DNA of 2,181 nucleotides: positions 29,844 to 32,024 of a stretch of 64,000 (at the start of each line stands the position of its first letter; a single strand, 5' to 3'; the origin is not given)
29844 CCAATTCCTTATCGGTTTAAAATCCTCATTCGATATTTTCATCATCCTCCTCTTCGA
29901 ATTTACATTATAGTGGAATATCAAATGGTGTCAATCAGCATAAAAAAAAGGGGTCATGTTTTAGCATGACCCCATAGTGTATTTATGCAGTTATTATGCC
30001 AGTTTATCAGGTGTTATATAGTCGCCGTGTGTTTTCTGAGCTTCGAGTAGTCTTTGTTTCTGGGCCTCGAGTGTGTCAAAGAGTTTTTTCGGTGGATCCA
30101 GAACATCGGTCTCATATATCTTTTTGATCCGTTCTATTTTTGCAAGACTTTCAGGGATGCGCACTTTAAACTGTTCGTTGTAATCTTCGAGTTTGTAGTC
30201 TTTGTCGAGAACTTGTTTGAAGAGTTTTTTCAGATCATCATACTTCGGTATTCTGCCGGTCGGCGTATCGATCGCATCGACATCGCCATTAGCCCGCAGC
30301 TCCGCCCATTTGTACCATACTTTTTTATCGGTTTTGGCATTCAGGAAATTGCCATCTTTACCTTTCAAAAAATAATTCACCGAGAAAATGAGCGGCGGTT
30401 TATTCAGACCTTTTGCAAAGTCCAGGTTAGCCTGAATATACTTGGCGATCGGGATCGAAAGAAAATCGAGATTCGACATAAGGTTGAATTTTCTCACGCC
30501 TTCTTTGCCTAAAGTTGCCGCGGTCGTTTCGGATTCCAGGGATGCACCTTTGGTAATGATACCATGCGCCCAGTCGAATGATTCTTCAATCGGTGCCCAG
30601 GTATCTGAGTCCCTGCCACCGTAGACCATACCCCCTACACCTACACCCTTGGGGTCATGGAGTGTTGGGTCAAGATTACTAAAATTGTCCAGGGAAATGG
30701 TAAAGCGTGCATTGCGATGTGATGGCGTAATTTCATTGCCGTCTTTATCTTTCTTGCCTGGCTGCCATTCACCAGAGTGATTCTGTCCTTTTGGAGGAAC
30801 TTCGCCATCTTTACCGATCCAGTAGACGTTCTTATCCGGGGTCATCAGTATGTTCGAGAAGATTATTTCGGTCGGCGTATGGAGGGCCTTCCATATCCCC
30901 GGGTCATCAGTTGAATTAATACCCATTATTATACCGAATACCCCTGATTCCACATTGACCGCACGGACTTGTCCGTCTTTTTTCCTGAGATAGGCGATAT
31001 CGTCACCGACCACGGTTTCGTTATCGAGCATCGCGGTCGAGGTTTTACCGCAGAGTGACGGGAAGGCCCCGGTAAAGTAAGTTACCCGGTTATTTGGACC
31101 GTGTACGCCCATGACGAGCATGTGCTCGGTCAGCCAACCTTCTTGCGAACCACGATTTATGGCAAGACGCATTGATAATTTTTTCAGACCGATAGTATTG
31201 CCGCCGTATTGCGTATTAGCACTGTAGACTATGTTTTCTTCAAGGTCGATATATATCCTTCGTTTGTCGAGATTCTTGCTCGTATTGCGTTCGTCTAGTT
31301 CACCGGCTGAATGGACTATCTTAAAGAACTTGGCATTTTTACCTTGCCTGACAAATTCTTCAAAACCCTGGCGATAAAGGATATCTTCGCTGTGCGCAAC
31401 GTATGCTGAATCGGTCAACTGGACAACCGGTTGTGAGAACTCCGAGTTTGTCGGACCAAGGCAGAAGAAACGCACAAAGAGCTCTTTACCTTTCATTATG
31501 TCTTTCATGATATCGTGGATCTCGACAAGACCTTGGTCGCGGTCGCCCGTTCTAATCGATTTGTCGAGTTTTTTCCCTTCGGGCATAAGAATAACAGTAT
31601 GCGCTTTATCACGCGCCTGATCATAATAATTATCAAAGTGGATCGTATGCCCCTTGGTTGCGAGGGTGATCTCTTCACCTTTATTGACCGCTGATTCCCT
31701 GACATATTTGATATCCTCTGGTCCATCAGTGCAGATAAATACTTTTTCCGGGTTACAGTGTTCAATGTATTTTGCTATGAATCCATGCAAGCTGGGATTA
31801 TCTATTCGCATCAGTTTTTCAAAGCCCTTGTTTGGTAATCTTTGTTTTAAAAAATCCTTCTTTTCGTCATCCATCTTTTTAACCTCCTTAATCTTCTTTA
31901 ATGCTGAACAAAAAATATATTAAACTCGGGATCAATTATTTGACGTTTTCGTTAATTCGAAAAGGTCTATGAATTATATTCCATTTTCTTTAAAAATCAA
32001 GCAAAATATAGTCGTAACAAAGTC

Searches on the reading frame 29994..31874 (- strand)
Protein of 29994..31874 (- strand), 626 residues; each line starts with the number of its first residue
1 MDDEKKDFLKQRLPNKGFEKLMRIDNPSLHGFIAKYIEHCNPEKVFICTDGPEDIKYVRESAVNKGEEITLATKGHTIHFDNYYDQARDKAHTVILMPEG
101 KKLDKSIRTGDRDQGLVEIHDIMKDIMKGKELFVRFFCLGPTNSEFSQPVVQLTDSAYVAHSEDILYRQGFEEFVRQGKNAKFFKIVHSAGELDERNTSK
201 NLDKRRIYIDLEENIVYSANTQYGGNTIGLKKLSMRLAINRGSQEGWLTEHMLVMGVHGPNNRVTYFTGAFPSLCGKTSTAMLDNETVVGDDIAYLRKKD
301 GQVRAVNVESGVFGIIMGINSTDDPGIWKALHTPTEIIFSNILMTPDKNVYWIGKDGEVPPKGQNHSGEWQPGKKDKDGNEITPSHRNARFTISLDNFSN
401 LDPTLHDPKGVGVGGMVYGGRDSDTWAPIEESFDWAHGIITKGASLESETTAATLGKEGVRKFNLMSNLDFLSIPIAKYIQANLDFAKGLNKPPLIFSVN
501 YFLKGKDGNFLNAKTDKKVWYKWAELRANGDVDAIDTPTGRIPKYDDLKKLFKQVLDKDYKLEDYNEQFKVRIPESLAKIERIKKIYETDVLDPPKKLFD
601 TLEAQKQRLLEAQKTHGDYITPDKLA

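Call 65: search_protein_families(library=pfam, proteins=[window:29994-31874:-], max_evalue=0.00001)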
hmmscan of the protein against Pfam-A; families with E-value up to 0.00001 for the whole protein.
window:29994-31874:- (626 aa): 3 families
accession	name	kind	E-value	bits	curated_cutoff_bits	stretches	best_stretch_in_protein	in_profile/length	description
PF00821.23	PEPCK_GTP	-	2.4e-106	356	23.8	1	247-608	1-357/357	Phosphoenolpyruvate carboxykinase C-terminal P-loop domain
PF17297.7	PEPCK_N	-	5.6e-63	212.9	23.8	1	32-242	2-217/218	Phosphoenolpyruvate carboxykinase N-terminal domain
PF01293.25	PEPCK_ATP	-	3.5e-08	33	26.5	1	118-349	73-289/465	Phosphoenolpyruvate carboxykinase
